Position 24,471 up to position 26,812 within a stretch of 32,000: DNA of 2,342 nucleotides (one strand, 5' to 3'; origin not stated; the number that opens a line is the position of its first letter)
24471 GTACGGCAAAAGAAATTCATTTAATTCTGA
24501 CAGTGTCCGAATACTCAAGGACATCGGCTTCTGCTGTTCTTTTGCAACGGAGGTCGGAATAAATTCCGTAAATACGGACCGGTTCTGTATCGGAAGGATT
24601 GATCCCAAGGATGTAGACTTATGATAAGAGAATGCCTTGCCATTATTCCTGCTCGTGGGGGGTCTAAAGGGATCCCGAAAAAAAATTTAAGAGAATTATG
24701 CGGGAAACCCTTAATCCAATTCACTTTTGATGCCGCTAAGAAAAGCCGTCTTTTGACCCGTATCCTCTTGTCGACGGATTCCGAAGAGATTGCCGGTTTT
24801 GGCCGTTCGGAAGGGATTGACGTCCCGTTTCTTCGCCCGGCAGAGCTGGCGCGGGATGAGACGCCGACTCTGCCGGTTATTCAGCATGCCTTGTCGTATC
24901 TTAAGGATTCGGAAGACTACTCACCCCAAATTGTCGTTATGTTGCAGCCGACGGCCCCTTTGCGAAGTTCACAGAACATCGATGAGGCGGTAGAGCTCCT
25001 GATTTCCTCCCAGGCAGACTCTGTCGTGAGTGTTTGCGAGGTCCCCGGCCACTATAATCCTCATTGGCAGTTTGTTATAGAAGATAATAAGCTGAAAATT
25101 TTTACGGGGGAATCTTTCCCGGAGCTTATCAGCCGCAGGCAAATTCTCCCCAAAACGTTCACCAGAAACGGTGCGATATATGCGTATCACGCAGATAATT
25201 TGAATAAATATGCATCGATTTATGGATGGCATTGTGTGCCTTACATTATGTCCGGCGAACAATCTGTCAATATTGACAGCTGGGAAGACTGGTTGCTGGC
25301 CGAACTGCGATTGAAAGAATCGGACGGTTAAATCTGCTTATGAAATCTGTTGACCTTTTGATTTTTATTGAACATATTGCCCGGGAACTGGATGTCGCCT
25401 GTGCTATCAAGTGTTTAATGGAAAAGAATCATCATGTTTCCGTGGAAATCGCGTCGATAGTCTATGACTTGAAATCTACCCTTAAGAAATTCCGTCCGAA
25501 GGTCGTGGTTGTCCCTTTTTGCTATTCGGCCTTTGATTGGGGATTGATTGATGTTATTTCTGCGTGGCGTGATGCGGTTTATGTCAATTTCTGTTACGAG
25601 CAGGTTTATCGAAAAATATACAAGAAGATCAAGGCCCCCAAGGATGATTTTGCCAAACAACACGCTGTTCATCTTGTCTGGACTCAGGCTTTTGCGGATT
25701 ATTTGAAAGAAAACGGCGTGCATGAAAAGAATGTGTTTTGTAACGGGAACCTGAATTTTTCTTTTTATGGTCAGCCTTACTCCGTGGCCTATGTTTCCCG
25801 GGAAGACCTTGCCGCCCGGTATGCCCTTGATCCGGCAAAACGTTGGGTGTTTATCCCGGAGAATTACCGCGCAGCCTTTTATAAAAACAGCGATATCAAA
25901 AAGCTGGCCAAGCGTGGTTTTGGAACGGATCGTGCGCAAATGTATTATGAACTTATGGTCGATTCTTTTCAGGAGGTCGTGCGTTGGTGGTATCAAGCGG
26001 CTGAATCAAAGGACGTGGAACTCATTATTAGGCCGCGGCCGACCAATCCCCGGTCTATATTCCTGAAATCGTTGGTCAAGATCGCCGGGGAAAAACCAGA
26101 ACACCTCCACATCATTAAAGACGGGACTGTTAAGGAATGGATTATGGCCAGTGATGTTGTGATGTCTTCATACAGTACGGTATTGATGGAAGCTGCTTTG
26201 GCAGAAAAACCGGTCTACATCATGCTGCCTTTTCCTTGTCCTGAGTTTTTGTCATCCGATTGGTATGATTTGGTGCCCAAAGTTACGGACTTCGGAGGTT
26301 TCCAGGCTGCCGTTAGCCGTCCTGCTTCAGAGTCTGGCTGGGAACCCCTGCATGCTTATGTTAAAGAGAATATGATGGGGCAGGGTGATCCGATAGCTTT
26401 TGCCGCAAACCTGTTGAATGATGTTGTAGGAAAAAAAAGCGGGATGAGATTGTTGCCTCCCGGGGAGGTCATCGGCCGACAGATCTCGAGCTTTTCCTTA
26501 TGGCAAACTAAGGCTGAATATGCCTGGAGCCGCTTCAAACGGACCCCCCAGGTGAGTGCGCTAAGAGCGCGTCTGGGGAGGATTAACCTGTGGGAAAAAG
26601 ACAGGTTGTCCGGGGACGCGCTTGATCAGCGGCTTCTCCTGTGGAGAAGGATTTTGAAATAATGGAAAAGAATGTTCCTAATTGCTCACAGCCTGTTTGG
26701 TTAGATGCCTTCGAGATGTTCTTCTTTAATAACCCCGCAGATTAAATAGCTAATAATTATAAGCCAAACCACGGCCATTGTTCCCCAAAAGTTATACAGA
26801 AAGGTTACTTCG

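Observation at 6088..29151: Possible self-contained surface-glycoprotein system: giant target protein, a 16-kb modified nonulosonate glycan locus and a convergent GT-C transferase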

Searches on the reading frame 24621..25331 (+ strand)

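Call 4: search_protein_families(library=pfam, proteins=[window:24621-25331:+], max_evalue=0.01)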
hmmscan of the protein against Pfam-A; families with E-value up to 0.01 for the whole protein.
window:24621-25331:+ (236 aa): 1 family
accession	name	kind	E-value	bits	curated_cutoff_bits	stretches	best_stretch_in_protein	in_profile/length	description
PF02348.25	CTP_transf_3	-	3e-24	86.5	22.6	1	7-195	2-189/217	Cytidylyltransferase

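Call 6: search_protein_families(library=ncbifam, proteins=[window:24621-25331:+], max_evalue=0.001)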
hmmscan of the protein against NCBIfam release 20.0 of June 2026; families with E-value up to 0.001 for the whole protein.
window:24621-25331:+ (236 aa): 6 families
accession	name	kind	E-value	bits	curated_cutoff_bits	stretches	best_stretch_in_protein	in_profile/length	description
TIGR03584.1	PseF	equivalog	1.8e-49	168.4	205.7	1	6-231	1-220/222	pseudaminic acid cytidylyltransferase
NF003952.0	PRK05450.1-5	subfamily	1.2e-16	60.6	193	1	4-199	2-196/250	3-deoxy-manno-octulosonate cytidylyltransferase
NF009905.0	PRK13368.1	subfamily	2.1e-15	56.7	255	1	4-200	2-190/243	3-deoxy-manno-octulosonate cytidylyltransferase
NF003950.0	PRK05450.1-3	subfamily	3.4e-13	49.5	234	1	5-199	3-192/248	3-deoxy-manno-octulosonate cytidylyltransferase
NF003948.0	PRK05450.1-1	equivalog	6.6e-10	38.6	281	1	4-143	5-136/248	3-deoxy-manno-octulosonate cytidylyltransferase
TIGR00466.1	kdsB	equivalog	3.4e-09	36.4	155.2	1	7-199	5-197/241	3-deoxy-manno-octulosonate cytidylyltransferase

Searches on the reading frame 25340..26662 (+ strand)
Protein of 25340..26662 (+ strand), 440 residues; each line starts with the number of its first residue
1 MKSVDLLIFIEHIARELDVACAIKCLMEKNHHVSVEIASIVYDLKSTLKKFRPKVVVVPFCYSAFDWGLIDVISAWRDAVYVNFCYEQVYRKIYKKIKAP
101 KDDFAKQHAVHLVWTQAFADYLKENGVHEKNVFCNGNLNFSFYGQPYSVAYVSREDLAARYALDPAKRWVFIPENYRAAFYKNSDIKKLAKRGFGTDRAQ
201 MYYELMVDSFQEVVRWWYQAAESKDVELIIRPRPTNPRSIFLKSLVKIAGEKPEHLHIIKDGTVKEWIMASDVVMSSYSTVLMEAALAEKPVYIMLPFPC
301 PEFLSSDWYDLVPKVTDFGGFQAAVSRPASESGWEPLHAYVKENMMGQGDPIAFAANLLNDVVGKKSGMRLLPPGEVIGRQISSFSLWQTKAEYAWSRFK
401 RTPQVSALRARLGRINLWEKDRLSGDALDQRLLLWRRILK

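Call 4: search_protein_families(library=pfam, proteins=[window:25340-26662:+], max_evalue=0.01)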
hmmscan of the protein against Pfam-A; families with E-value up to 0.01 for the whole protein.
window:25340-26662:+ (440 aa): 0 families

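Call 6: search_protein_families(library=ncbifam, proteins=[window:25340-26662:+], max_evalue=0.001)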
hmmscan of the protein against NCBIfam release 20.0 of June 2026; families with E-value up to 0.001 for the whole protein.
window:25340-26662:+ (440 aa): 2 families
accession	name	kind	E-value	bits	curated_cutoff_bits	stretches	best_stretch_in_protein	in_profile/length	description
NF046086.1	BFO_1060_trans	domain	3e-25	89.1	200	1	6-327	2-320/365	BFO_1060 family glycosyltransferase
TIGR04396.2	surf_polysacc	subfamily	6.9e-22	78.2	125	1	6-305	1-298/427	surface carbohydrate biosynthesis protein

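Call 30: search_solved_structures(query=window:25340-26662:+, max_evalue=1)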
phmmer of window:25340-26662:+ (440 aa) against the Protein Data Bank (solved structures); distinct sequences matched with E-value up to 1: 1.
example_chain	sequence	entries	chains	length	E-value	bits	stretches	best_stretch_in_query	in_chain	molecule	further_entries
8qlo_B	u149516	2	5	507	0.84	11.6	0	90-127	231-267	Short prokaryotic Argonaute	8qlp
